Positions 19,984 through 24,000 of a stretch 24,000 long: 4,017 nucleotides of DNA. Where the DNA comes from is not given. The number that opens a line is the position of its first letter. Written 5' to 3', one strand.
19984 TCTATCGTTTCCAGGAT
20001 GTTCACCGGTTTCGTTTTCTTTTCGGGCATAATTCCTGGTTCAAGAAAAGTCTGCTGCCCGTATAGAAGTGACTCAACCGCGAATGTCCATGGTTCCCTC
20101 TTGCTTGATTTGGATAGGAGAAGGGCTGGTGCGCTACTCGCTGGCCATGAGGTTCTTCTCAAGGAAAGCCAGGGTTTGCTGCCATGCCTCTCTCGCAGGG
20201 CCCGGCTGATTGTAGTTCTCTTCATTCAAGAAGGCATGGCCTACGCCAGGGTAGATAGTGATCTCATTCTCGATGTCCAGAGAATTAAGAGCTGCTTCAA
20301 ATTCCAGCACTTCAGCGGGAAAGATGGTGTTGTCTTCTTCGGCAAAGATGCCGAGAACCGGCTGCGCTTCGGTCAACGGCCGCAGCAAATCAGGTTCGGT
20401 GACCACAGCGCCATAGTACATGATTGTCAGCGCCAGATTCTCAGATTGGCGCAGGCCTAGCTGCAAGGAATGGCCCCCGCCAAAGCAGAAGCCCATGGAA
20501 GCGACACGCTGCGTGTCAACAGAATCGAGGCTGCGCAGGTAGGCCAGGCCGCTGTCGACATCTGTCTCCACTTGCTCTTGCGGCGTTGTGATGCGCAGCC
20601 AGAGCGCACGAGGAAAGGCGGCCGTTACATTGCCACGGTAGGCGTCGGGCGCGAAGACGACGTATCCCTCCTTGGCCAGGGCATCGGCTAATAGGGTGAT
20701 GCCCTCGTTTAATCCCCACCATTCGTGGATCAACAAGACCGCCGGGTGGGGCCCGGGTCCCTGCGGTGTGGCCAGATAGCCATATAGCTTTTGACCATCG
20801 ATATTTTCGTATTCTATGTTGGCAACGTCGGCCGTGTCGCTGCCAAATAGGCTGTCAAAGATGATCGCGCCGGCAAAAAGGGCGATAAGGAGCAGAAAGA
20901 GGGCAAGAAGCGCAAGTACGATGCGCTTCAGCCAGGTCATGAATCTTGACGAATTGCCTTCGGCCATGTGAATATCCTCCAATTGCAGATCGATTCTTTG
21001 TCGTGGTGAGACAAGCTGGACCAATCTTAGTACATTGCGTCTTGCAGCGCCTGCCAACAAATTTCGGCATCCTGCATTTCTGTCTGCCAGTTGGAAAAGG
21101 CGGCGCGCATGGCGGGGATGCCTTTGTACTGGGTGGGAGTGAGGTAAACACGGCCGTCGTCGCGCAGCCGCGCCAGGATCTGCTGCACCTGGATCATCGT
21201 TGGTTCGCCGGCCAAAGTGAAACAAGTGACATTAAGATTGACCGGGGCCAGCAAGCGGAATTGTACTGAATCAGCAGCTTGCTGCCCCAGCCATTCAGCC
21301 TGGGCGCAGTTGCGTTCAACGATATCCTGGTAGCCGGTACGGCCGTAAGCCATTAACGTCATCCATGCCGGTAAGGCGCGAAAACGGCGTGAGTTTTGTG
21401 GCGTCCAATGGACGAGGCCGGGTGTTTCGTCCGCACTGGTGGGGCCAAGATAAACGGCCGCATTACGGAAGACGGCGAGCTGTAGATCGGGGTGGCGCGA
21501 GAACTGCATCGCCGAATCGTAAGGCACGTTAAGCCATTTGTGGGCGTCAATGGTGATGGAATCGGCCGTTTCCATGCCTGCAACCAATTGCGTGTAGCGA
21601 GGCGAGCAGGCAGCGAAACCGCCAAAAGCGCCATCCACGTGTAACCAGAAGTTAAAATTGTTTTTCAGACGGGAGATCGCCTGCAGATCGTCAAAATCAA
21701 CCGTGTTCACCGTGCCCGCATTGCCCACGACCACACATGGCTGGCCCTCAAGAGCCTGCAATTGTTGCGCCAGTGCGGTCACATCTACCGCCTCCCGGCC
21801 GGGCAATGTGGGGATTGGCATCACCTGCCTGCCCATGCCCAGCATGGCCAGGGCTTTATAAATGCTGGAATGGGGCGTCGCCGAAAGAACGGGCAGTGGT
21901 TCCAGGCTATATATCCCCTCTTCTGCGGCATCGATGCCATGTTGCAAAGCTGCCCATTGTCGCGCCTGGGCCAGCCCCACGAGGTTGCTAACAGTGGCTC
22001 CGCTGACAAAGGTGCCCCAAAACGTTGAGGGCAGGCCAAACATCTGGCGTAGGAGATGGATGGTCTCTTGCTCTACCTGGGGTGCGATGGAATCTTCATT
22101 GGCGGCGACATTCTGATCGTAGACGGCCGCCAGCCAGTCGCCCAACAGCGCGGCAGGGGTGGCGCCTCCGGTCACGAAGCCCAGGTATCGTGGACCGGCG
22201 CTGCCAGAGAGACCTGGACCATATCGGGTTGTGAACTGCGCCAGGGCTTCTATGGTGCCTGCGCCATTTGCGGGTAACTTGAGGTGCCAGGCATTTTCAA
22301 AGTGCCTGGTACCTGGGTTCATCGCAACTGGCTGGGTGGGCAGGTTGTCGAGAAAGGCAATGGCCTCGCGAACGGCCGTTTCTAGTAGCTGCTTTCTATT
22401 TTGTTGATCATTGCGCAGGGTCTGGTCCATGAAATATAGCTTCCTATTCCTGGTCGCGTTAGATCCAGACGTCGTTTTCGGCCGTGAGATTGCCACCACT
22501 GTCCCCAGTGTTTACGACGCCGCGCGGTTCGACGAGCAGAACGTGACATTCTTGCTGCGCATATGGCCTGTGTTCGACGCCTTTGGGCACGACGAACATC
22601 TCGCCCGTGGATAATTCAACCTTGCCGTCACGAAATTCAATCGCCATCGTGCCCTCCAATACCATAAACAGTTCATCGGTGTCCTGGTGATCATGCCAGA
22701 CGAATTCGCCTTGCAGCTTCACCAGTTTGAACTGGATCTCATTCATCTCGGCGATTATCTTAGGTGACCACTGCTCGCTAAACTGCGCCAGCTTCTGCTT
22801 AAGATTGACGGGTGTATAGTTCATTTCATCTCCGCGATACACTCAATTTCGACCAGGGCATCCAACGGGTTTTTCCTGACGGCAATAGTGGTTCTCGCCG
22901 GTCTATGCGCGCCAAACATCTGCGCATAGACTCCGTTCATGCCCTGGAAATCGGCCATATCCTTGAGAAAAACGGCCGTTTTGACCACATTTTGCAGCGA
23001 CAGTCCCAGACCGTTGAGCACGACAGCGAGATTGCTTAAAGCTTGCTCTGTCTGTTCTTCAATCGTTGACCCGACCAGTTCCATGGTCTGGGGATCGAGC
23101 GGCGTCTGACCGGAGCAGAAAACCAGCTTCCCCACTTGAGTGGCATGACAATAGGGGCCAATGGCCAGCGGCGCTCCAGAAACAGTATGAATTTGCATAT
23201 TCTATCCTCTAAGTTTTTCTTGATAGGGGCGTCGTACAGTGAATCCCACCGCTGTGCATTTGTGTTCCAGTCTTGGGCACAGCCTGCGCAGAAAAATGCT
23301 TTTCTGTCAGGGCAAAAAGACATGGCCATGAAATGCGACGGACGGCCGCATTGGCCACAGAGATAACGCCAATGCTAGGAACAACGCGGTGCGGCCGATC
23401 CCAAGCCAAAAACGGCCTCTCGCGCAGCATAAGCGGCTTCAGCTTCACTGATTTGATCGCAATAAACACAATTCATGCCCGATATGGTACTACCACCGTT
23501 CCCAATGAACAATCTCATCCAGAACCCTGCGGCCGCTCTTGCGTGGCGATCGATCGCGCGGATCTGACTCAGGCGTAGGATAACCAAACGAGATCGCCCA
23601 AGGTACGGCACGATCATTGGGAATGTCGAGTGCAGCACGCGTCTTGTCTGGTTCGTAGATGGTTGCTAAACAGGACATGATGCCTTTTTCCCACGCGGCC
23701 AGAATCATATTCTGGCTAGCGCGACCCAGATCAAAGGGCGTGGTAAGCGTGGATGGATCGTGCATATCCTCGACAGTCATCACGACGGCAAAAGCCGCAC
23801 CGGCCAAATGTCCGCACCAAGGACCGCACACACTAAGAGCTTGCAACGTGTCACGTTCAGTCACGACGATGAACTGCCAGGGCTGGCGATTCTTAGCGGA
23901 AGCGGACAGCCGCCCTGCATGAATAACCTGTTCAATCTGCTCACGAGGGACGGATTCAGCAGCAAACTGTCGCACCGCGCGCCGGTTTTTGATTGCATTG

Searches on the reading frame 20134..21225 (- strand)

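Call 35: search_protein_families(library=pfam, proteins=[window:20134-21225:-], max_evalue=0.001)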
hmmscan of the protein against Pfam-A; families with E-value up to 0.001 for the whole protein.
window:20134-21225:- (363 aa): 5 families
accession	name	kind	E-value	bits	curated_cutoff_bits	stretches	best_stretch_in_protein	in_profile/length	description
PF01738.24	DLH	-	3.1e-44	151.6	21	1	149-357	3-215/217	Dienelactone hydrolase family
PF00326.27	Peptidase_S9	-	6.5e-07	29.5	22.6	0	286-359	143-210/213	Prolyl oligopeptidase family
PF05448.18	AXE1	-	1e-05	24.9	21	0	127-194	49-116/321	Acetyl xylan esterase (AXE1)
PF02230.22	Abhydrolase_2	-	4e-05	24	23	1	220-335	95-204/217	Phospholipase/Carboxylesterase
PF06500.17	FrsA-like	-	0.00097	18.5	22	0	134-275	168-300/414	Esterase FrsA-like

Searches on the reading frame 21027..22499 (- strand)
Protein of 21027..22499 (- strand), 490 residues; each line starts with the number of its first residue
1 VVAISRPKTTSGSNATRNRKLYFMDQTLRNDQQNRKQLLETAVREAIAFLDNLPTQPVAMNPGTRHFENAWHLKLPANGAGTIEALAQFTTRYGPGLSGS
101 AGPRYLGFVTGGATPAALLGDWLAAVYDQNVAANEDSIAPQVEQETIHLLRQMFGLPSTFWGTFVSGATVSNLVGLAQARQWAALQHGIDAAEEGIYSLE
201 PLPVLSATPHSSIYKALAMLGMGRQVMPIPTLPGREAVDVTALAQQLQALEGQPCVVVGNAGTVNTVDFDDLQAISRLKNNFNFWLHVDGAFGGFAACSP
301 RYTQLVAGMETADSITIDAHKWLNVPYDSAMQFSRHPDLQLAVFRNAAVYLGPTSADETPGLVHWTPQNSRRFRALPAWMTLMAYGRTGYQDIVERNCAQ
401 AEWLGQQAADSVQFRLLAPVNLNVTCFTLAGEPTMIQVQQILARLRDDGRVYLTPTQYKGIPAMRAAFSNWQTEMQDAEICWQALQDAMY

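Call 35: search_protein_families(library=pfam, proteins=[window:21027-22499:-], max_evalue=0.001)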
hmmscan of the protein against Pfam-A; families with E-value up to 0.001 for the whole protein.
window:21027-22499:- (490 aa): 1 family
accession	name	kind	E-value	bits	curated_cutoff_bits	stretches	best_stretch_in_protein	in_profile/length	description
PF00282.25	Pyridoxal_deC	-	4.2e-41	141.4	27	1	97-429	34-374/375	Pyridoxal-dependent decarboxylase conserved domain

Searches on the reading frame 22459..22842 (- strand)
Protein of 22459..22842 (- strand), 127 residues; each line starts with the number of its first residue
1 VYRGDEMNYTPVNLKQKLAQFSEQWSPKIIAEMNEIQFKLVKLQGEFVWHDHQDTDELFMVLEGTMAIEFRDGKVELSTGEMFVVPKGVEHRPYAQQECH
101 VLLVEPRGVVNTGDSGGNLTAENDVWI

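Call 35: search_protein_families(library=pfam, proteins=[window:22459-22842:-], max_evalue=0.001)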
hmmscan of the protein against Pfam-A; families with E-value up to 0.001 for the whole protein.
window:22459-22842:- (127 aa): 5 families
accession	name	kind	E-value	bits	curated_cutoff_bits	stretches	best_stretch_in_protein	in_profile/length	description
PF07883.17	Cupin_2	-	1e-12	48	27.2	1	45-104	9-69/70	Cupin domain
PF06052.18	3-HAO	-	4.7e-05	23.5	25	1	8-106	3-108/151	3-hydroxyanthranilic acid dioxygenase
PF05899.18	Cupin_3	-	5.6e-05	23.2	23.5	1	49-90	19-61/74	EutQ-like cupin domain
PF02311.25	AraC_binding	-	0.00089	19.4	21.1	0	47-97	16-65/135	AraC-like ligand binding domain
PF00190.28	Cupin_1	-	0.00092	19.2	22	0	48-97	47-103/151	Cupin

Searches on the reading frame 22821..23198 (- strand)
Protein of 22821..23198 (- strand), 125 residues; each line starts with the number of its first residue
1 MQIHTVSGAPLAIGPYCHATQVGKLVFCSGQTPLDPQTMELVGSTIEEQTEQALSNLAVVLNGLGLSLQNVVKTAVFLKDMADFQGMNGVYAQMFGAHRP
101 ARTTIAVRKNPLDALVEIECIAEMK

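Call 35: search_protein_families(library=pfam, proteins=[window:22821-23198:-], max_evalue=0.001)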
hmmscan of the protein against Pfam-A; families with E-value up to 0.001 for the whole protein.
window:22821-23198:- (125 aa): 1 family
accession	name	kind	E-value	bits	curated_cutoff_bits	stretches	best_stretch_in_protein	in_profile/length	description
PF01042.26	Ribonuc_L-PSP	-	6.2e-38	130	27.3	1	9-123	4-120/121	Endoribonuclease L-PSP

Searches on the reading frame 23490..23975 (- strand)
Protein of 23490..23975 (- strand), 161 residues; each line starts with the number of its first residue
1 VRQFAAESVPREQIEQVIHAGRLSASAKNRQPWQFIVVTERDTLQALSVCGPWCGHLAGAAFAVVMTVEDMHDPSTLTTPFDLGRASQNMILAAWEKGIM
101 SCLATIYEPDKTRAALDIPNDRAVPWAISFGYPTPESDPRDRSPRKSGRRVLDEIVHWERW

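Call 35: search_protein_families(library=pfam, proteins=[window:23490-23975:-], max_evalue=0.001)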
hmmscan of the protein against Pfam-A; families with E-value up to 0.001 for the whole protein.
window:23490-23975:- (161 aa): 2 families
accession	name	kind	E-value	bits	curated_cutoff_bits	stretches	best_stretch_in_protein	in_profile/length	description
PF00881.29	Nitroreductase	-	3.2e-19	70.2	23.5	2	2-45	8-51/167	Nitroreductase family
PF14512.11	TM1586_NiRdase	-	2.7e-09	37.4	27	0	10-41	156-187/215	Putative TM nitroreductase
